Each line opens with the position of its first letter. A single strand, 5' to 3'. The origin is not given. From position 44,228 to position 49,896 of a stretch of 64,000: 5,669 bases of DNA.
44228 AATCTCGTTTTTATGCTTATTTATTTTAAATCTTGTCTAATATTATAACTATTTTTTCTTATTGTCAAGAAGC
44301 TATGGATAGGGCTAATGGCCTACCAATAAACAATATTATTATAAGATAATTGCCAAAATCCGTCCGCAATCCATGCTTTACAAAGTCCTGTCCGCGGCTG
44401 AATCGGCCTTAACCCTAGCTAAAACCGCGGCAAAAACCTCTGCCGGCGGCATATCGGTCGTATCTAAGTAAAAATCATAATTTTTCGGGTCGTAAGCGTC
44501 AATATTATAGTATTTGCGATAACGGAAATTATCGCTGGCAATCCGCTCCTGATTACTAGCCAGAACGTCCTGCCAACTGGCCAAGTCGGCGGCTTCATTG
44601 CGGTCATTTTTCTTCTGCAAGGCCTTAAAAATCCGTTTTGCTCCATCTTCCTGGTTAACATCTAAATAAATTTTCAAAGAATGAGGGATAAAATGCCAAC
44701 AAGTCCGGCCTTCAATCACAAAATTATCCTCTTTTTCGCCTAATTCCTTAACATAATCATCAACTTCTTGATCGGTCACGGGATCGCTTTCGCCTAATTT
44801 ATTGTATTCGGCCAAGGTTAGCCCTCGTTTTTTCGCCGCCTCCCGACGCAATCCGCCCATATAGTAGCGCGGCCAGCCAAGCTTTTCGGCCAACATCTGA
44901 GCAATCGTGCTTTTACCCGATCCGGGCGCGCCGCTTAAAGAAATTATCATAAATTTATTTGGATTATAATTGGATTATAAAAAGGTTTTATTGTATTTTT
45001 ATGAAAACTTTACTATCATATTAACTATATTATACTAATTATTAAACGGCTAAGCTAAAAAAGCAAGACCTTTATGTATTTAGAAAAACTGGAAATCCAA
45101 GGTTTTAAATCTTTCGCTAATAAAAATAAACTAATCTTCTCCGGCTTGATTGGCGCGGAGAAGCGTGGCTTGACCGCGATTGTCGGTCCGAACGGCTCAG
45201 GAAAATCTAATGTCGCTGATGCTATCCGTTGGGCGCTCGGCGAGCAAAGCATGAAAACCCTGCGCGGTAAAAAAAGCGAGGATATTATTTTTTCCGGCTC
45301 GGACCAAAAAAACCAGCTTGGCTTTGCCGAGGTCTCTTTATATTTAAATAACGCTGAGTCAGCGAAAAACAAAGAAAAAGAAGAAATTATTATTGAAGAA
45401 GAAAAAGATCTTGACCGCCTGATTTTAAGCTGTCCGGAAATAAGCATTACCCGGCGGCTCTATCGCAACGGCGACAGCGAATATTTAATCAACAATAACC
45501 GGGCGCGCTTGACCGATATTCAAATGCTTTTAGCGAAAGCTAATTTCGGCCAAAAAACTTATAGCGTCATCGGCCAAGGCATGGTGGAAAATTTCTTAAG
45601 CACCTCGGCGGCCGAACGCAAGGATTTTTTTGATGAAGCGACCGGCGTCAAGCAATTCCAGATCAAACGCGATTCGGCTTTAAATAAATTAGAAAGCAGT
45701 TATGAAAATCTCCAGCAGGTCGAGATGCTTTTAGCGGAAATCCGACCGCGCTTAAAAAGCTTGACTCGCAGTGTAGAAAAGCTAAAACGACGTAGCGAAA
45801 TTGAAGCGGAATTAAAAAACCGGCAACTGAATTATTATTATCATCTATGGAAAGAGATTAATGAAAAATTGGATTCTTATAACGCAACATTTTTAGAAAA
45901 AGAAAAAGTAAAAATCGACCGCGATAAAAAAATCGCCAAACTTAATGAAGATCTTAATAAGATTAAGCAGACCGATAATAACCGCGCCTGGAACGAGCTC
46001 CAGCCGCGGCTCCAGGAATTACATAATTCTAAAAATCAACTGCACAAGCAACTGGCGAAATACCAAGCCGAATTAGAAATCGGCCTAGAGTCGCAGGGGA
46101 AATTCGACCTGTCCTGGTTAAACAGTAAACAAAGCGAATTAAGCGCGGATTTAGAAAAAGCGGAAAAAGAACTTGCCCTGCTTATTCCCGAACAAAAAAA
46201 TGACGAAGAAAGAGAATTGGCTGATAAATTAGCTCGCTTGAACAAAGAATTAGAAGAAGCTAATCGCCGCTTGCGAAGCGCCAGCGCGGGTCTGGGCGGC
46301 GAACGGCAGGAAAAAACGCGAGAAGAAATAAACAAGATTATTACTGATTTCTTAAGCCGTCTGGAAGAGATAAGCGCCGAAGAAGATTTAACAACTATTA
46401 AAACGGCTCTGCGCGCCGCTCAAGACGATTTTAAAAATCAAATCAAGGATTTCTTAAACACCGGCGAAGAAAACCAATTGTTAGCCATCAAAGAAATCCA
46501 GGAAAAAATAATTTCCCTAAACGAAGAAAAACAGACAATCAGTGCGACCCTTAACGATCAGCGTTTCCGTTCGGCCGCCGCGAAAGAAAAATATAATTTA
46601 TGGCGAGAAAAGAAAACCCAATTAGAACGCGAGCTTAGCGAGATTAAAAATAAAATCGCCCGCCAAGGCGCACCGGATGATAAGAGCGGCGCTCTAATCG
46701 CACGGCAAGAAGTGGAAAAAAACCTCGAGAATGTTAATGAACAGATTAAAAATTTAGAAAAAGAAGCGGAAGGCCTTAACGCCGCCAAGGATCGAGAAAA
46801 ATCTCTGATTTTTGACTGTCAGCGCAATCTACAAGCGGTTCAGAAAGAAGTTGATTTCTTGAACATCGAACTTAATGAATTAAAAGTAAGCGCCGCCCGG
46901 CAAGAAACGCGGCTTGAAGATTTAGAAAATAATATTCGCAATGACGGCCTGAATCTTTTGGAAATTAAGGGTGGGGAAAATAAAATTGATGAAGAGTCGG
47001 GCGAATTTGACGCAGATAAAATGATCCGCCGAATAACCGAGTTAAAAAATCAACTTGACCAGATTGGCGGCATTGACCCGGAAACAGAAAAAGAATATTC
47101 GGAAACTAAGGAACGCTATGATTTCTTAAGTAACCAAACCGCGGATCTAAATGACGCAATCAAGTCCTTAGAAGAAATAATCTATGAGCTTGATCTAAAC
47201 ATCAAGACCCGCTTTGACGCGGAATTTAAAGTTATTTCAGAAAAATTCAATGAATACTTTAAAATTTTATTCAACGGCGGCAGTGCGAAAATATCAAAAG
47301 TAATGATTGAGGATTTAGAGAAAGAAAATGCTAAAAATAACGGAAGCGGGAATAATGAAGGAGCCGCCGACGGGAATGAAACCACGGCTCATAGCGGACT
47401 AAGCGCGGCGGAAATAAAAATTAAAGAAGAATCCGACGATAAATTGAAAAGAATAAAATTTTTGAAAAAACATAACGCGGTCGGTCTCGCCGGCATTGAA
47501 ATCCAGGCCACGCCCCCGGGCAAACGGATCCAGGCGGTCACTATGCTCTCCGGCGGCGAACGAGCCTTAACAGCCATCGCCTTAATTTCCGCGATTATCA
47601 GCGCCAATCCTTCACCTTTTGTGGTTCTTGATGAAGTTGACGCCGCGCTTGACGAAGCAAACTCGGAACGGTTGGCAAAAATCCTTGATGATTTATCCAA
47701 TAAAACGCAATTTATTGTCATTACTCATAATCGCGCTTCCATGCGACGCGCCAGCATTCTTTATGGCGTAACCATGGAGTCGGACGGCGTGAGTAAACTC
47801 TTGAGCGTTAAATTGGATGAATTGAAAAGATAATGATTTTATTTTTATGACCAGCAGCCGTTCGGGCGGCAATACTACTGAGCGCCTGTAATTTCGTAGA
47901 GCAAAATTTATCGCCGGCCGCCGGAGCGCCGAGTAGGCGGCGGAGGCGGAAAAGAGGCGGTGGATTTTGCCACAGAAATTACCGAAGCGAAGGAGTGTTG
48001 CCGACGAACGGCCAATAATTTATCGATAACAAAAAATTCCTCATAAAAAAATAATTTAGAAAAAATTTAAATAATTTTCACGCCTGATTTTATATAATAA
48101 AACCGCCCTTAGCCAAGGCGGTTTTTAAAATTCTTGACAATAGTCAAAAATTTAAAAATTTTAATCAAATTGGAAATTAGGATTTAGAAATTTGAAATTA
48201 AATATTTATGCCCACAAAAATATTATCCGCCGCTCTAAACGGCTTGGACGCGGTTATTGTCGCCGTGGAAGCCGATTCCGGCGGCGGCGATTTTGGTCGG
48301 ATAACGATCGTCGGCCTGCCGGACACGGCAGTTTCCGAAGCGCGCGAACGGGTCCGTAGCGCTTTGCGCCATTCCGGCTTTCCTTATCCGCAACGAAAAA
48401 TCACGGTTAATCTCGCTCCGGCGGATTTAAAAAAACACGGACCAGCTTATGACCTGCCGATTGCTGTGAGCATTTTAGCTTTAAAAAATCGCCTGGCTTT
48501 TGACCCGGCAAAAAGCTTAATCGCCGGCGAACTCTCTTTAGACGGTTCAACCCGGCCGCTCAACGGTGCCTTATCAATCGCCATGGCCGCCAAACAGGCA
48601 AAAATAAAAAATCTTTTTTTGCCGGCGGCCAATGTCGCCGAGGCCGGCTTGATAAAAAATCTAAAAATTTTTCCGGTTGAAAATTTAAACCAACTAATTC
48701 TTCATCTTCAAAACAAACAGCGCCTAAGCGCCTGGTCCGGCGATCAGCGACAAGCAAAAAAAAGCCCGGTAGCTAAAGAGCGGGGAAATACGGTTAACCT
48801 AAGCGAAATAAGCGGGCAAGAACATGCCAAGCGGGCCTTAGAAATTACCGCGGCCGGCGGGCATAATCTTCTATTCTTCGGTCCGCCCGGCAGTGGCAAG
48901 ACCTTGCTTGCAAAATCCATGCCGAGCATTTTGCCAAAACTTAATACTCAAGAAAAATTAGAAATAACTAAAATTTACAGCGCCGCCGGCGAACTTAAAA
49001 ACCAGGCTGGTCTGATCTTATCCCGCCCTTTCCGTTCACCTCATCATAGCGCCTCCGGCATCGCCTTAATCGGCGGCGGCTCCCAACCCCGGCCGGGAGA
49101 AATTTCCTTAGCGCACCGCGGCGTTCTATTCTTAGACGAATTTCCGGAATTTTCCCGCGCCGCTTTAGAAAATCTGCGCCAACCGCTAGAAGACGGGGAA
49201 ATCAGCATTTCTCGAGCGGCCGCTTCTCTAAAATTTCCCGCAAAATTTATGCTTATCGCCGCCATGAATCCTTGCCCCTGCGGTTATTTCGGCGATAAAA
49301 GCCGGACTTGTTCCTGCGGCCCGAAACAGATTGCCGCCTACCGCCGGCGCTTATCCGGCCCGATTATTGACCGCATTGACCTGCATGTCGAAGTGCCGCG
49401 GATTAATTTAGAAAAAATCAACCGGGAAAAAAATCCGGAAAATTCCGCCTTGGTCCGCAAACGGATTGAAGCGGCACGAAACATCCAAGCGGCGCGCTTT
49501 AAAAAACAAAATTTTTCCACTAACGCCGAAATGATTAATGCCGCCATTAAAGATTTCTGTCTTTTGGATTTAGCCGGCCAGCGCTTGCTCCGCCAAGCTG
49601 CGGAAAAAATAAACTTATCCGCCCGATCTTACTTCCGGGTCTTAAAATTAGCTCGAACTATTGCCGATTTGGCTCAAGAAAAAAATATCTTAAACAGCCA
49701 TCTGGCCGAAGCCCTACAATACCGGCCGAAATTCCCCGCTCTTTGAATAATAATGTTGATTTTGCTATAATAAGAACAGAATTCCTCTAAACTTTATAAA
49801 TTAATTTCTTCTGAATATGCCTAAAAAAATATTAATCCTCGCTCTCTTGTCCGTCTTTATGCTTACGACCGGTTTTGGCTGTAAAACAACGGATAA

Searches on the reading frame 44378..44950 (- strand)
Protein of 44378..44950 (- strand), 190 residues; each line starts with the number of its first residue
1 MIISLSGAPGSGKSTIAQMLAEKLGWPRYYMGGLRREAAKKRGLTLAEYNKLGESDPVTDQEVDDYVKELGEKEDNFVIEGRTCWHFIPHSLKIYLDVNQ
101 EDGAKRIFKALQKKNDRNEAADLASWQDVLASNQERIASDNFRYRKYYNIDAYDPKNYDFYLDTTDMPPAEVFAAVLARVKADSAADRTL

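Call 27: search_protein_families(library=pfam, proteins=[window:44378-44950:-], max_evalue=0.0001)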
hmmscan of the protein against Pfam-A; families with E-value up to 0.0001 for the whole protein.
window:44378-44950:- (190 aa): 6 families
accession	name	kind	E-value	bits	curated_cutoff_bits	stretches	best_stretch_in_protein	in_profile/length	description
PF13189.12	Cytidylate_kin2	-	1e-14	55.6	28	1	2-165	1-175/176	Cytidylate kinase-like family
PF13207.12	AAA_17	-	2.8e-13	50.8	27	1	7-84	2-81/136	AAA domain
PF13238.12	AAA_18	-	4e-13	50.4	29.4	1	3-119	1-120/128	AAA domain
PF02224.24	Cytidylate_kin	-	6.1e-10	39.6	26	0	64-181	103-210/211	Cytidylate kinase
PF00406.28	ADK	-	6.7e-05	23.5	26.8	0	5-81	1-81/151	Adenylate kinase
PF07931.18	CPT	-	7.4e-05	23.1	22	0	1-25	2-26/172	Chloramphenicol phosphotransferase-like protein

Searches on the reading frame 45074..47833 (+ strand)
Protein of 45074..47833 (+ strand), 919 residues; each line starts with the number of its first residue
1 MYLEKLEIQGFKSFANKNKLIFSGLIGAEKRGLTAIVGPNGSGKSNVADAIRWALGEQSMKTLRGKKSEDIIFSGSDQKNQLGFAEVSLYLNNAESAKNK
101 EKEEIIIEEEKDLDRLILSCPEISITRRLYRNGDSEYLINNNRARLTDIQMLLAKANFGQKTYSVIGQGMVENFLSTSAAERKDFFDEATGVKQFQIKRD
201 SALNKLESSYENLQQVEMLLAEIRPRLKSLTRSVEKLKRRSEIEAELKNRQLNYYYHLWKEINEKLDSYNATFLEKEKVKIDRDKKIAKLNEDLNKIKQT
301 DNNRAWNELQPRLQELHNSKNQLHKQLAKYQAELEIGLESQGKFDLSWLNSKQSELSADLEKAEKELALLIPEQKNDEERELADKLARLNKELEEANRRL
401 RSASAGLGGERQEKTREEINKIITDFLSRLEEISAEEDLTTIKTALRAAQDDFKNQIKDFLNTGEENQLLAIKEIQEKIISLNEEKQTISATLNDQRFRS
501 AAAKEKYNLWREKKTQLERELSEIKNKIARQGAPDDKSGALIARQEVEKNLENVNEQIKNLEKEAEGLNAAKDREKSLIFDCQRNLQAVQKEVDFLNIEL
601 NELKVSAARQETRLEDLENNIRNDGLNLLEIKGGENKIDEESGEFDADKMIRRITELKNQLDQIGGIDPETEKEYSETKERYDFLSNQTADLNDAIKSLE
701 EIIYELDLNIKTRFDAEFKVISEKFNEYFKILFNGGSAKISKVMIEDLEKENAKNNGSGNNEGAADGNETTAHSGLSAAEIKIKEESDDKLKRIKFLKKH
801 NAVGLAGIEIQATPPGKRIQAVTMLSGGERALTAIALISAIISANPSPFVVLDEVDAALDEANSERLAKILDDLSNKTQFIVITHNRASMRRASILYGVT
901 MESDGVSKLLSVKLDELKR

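Call 7: search_protein_families(library=pfam, proteins=[window:45074-47833:+], max_evalue=0.001)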
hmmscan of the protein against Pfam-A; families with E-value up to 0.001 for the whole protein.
window:45074-47833:+ (919 aa): 6 families
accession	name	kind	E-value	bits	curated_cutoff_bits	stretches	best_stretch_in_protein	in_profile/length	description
PF02463.25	SMC_N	-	4.9e-59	199.9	40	1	2-907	1-219/220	RecF/RecN/SMC N terminal domain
PF13304.12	AAA_21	-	2.8e-14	54.3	27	2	821-886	234-299/304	AAA domain, putative AbiEii toxin, Type IV TA system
PF13476.12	AAA_23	-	0.00018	22.6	27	0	5-299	1-198/201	AAA domain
PF13401.12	AAA_22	-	0.00035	21.3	27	0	30-58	4-32/130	AAA domain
PF13555.12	AAA_29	-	0.0004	20.5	27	1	29-55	20-46/61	P-loop containing region of AAA domain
PF00004.35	AAA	-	0.00078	20.3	21.2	0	829-889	41-113/131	ATPase family associated with various cellular activities (AAA)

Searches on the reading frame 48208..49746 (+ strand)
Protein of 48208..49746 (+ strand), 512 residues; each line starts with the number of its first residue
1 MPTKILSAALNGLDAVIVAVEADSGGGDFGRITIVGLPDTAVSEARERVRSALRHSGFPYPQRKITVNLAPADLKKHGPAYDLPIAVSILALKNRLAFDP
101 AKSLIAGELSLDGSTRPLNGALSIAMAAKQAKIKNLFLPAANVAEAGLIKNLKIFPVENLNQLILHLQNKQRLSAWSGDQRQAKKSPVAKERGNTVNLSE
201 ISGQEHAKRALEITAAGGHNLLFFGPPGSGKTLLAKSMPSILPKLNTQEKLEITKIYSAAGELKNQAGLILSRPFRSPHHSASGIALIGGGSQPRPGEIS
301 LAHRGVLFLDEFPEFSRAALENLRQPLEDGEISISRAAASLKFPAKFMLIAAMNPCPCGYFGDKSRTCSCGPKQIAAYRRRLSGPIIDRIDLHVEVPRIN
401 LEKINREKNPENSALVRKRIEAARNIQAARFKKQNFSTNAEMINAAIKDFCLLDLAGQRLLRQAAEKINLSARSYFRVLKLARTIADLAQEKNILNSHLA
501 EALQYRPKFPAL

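Call 7: search_protein_families(library=pfam, proteins=[window:48208-49746:+], max_evalue=0.001)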
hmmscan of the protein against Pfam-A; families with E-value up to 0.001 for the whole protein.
window:48208-49746:+ (512 aa): 9 families
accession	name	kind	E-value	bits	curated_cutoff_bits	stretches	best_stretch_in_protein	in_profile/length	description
PF01078.27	Mg_chelatase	-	2.7e-95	318.1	20.3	1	198-403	2-206/207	Magnesium chelatase, subunit ChlI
PF13541.12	ChlI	-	5.9e-41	139.6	27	1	20-142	1-121/121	Subunit ChlI of Mg-chelatase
PF13335.12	Mg_chelatase_C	-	2.6e-30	105.3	26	1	411-506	2-94/94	Magnesium chelatase, subunit ChlI C-terminal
PF00493.29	MCM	-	3.4e-09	36.6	23.3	1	296-363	114-181/224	MCM P-loop domain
PF07728.20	AAA_5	-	8.7e-09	36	22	1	220-357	1-125/139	AAA domain (dynein-related subfamily)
PF05362.19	Lon_C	-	7.6e-06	26.1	21.1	1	43-164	75-199/205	Lon protease (S16) C-terminal proteolytic domain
PF00158.32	Sigma54_activat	-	1.2e-05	25.5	20.2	1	208-354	12-142/168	Sigma-54 interaction domain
PF05496.18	RuvB_N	-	0.00035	20.8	27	0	198-238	6-53/159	Holliday junction DNA helicase RuvB P-loop domain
PF00004.35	AAA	-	0.00044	21.2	21.2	0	221-242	1-22/131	ATPase family associated with various cellular activities (AAA)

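Call 22: find_encoding_contigs(protein=window:48208-49746:+, flank=10000, max_places=3)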
Protein window:48208-49746:+ (512 aa): 2 contigs read that carry it; 1 place shown.
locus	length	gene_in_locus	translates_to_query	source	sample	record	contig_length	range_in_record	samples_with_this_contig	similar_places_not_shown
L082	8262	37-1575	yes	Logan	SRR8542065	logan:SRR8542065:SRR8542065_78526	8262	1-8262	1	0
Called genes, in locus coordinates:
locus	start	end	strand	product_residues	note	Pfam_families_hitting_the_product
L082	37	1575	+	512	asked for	PF13541:ChlI, PF05362:Lon_C (weak), PF00158:Sigma54_activat (faint), PF01078:Mg_chelatase, PF07728:AAA_5 (weak), PF00493:MCM (weak), PF13335:Mg_chelatase_C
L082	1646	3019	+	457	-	PF01547:SBP_bac_1, PF13416:SBP_bac_8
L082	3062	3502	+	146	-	PF18895:T4SS_pilin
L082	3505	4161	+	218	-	PF12844:HTH_19, PF13413:HTH_25, PF09136:Glucodextran_B (weak)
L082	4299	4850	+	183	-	PF01209:Ubie_methyltran (weak), PF13847:Methyltransf_31, PF08241:Methyltransf_11, PF08242:Methyltransf_12 (weak), PF13649:Methyltransf_25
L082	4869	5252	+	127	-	-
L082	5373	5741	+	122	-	PF08378:NERD (weak), PF02021:UPF0102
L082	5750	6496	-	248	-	PF00535:Glycos_transf_2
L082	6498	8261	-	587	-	?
